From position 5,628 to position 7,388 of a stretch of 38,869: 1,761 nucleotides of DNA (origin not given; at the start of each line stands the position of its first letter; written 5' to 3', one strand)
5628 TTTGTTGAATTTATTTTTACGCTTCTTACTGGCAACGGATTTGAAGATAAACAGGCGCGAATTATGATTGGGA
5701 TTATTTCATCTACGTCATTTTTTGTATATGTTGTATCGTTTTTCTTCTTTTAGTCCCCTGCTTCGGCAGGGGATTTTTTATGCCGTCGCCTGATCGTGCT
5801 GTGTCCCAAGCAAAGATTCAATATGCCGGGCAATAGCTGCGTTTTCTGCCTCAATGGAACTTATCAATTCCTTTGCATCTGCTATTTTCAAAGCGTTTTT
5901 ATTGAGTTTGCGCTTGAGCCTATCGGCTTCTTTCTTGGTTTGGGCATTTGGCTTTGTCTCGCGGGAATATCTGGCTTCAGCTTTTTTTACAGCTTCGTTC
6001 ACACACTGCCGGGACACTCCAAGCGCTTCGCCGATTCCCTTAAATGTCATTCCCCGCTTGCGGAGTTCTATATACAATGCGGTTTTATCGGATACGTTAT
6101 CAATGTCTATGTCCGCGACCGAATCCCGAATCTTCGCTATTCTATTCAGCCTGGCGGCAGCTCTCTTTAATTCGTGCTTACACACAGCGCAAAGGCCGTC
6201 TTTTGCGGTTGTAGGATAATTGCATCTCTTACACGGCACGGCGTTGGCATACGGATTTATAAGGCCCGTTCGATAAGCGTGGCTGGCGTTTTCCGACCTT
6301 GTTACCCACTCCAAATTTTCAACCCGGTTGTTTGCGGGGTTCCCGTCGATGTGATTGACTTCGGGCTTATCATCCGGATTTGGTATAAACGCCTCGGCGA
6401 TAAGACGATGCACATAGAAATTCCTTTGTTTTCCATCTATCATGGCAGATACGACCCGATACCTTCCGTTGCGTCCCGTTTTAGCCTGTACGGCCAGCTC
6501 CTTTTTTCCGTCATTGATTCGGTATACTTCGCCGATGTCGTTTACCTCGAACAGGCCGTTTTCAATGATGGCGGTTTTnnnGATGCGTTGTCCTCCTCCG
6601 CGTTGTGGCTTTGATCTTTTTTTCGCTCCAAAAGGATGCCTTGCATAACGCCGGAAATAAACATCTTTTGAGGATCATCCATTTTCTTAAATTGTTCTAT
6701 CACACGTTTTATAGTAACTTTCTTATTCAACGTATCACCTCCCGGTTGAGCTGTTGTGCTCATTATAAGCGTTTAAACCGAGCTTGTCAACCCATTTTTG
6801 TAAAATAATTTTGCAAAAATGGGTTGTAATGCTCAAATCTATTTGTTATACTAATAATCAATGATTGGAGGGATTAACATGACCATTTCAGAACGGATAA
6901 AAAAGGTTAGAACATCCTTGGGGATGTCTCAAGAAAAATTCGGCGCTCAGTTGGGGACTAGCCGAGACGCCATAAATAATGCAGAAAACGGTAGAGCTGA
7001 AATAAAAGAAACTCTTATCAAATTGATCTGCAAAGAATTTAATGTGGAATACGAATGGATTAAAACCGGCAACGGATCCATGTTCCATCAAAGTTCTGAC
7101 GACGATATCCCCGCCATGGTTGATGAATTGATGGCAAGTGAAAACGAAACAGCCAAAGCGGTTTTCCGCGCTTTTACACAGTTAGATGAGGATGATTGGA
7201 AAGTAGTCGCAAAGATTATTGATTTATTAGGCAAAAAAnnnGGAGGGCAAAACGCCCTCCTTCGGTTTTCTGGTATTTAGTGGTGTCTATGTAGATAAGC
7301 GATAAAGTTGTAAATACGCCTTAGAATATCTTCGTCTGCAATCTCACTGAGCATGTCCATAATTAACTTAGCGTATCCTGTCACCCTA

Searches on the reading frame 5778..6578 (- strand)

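Call 53: search_protein_families(library=phrogs, proteins=[window:5778-6578:-], max_evalue=0.001)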
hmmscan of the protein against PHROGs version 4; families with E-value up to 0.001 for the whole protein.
window:5778-6578:- (266 aa): 14 families
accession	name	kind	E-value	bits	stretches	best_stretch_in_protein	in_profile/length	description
phrog_59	-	DNA, RNA and nucleotide metabolism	2.2e-44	153.5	1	7-230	147-299/423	HNH endonuclease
phrog_959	-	DNA, RNA and nucleotide metabolism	1.4e-29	103.6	1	7-106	15-111/138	HNH endonuclease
phrog_1492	-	DNA, RNA and nucleotide metabolism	8.4e-21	75.6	1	8-192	55-251/414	HNH endonuclease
phrog_99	-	DNA, RNA and nucleotide metabolism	7e-18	66.4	1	8-101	116-205/383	HNH endonuclease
phrog_37683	-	unknown function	9.1e-18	65.3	1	12-102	123-209/279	-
phrog_15471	-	DNA, RNA and nucleotide metabolism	3.2e-11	44.4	1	38-204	16-176/183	HNH endonuclease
phrog_17657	-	DNA, RNA and nucleotide metabolism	9e-11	42.9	1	12-92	81-165/168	HNH endonuclease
phrog_7545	-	DNA, RNA and nucleotide metabolism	3.5e-10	41.3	1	33-99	62-131/160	HNH endonuclease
phrog_826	-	DNA, RNA and nucleotide metabolism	3.8e-09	37.5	1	37-117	94-170/281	HNH endonuclease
phrog_30377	-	DNA, RNA and nucleotide metabolism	2.4e-07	31.8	1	53-105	9-59/82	HNH endonuclease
phrog_4578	-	DNA, RNA and nucleotide metabolism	6.9e-05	23.7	1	73-98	31-56/130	HNH endonuclease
phrog_21964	-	DNA, RNA and nucleotide metabolism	0.00011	23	1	21-93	136-204/244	HNH endonuclease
phrog_14913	-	DNA, RNA and nucleotide metabolism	0.00033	21.7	0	69-119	56-105/149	HNH endonuclease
phrog_645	-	DNA, RNA and nucleotide metabolism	0.0007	20.8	0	170-230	31-91/196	Rnase E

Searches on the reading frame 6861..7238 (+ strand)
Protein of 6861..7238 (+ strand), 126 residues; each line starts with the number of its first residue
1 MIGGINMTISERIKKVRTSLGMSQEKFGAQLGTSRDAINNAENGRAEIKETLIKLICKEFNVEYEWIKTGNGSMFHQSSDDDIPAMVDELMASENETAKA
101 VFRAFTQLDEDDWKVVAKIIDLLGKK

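Call 53: search_protein_families(library=phrogs, proteins=[window:6861-7238:+], max_evalue=0.001)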
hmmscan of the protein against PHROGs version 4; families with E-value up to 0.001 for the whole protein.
window:6861-7238:+ (126 aa): 19 families
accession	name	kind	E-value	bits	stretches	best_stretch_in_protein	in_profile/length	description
phrog_8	-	transcription regulation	2e-16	61.4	1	7-112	160-248/346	transcriptional regulator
phrog_4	-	transcription regulation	4.9e-15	56.4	1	6-87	130-205/400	transcriptional repressor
phrog_2967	-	transcription regulation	6.2e-13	49.8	1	6-89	8-85/225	transcriptional regulator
phrog_2328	-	transcription regulation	2.7e-11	44.4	1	7-81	14-84/128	transcriptional repressor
phrog_3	-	transcription regulation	3.3e-10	41.3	1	6-77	86-157/430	transcriptional repressor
phrog_2439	-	transcription regulation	6.5e-09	36.1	1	7-65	6-64/367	transcriptional regulator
phrog_147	-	transcription regulation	5.4e-07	30.9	1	6-71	2-70/100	transcriptional regulator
phrog_1373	-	transcription regulation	2.3e-06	28.7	1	9-85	64-140/166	transcriptional regulator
phrog_9710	-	unknown function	2.9e-06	28.3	1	24-78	30-86/95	-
phrog_2104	-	unknown function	3.9e-06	28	1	10-54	41-85/103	-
phrog_3037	-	transcription regulation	5e-06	27.4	1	7-121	25-124/189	transcriptional repressor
phrog_5823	-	transcription regulation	1.7e-05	25.2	1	6-66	4-65/404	transcriptional regulator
phrog_1124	-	transcription regulation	8.7e-05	23.2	1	6-81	6-83/177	transcriptional regulator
phrog_11423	-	unknown function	9.5e-05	23.1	1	7-95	8-94/176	-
phrog_4779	-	transcription regulation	0.00016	23.1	1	7-63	1-59/98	transcriptional regulator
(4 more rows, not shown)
